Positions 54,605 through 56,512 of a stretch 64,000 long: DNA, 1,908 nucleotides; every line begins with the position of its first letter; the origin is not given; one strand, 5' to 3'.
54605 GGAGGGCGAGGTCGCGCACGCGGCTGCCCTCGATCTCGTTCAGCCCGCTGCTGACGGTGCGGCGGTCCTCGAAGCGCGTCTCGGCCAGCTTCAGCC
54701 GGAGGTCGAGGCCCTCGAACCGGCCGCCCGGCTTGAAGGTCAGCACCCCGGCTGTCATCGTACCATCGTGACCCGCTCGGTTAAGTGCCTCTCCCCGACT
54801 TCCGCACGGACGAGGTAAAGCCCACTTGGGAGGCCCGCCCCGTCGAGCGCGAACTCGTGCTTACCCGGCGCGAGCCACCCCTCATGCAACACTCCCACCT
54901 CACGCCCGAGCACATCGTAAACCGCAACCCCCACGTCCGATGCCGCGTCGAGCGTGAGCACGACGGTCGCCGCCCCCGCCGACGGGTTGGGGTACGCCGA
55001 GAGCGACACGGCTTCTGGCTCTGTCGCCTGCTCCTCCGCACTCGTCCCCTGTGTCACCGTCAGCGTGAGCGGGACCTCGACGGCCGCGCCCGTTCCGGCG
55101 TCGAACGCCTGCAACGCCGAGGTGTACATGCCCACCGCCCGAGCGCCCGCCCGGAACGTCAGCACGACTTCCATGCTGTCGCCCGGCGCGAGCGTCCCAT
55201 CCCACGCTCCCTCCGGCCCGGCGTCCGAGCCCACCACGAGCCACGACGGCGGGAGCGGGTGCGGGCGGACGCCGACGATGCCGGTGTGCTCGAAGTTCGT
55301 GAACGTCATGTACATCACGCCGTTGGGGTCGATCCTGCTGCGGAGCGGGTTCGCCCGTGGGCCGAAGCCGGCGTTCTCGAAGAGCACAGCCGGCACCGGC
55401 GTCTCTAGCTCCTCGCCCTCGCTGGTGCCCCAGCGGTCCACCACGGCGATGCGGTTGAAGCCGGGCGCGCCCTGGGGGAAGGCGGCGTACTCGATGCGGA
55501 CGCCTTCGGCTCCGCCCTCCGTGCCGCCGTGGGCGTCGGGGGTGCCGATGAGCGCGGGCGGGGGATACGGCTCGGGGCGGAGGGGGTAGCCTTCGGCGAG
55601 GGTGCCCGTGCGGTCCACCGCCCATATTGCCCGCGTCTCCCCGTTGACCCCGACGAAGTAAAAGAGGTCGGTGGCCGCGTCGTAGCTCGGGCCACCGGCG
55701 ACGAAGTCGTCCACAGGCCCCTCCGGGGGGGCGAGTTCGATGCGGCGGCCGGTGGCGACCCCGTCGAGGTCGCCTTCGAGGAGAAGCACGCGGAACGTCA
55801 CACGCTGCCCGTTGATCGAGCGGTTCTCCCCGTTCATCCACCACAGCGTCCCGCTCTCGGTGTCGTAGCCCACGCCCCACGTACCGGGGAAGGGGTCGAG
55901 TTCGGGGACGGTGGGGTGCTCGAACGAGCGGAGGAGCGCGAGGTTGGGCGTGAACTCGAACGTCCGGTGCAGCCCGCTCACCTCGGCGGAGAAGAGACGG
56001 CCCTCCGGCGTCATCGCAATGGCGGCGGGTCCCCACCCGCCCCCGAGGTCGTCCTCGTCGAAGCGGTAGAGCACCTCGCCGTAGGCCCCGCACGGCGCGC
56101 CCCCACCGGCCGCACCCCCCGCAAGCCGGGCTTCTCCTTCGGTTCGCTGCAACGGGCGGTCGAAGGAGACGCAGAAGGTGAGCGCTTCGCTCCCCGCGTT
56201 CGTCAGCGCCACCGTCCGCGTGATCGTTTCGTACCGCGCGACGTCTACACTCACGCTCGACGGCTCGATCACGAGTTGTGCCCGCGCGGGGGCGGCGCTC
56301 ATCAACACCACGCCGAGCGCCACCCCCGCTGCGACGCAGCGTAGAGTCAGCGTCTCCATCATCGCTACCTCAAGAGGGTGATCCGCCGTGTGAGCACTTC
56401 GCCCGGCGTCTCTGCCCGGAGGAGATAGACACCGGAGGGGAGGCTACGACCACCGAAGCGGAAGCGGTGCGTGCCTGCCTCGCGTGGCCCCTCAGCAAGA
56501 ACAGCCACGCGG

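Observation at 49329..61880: Three direct copies of one gene's 3' end bracket two blocks of T9SS cargo genes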

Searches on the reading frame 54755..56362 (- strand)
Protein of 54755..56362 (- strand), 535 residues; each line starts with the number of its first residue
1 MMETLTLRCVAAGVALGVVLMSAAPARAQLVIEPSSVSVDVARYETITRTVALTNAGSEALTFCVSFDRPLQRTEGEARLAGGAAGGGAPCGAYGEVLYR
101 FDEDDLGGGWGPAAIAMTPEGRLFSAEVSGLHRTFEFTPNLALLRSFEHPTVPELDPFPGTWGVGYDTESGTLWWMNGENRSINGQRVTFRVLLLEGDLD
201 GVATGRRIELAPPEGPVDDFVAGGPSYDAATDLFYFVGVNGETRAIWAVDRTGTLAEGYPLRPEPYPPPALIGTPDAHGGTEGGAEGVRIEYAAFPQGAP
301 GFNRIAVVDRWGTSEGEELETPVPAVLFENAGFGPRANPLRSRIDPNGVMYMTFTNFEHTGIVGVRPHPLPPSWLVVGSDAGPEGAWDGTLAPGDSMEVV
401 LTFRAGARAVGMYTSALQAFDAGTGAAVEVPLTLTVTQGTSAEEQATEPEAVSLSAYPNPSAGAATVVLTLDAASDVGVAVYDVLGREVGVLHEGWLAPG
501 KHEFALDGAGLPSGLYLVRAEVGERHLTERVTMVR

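Call 6: search_protein_families(library=pfam, proteins=[window:54755-56362:-], max_evalue=0.01)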
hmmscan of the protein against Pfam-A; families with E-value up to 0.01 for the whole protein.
window:54755-56362:- (535 aa): 2 families
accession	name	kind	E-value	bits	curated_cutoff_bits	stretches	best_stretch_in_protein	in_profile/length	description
PF18962.6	Por_Secre_tail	-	4.6e-07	30.5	27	1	457-530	2-72/75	Secretion system C-terminal sorting domain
PF13860.13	FlgD_ig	-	0.00014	22.2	27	1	465-521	12-74/79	FlgD Ig-like domain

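Call 38: find_homologous_proteins(query=window:54755-56362:-)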
Query window:54755-56362:- (535 aa): 124 proteins with E <= 0.001 among 8000 candidates; the best 120 are listed.
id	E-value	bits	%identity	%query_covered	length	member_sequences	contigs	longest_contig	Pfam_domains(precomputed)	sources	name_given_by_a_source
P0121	0.0e+0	1202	100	100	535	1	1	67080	PF18962.8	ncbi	-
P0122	4.3e-233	793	70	100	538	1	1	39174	PF18962.8,PF13860.13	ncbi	-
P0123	6.7e-232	789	69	100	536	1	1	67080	PF18962.8,PF13860.13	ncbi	-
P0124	3.2e-231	787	67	100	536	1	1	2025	PF18962.8,PF13860.13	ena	-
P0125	5.0e-219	747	67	96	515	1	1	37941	PF18962.8,PF13860.13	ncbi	-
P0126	3.6e-217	741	67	95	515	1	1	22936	PF18962.8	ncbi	-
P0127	1.0e-212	726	66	96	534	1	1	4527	PF18962.8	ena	-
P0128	1.2e-209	716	64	99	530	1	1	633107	PF18962.8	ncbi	ncbi:MAG: T9SS type A sorting domain-containing protein [Rhodothermales bacterium]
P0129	1.5e-207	709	65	96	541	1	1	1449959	PF18962.8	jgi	-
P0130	4.1e-198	678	59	99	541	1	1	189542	PF18962.8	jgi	-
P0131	5.0e-194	664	61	96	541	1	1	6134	PF18962.8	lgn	-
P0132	2.1e-189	649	61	96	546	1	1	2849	-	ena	-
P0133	5.3e-189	648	58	95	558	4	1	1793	PF18962.8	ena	-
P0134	1.2e-188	646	59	100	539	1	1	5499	PF18962.8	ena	-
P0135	4.5e-180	618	60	92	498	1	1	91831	PF18962.8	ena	-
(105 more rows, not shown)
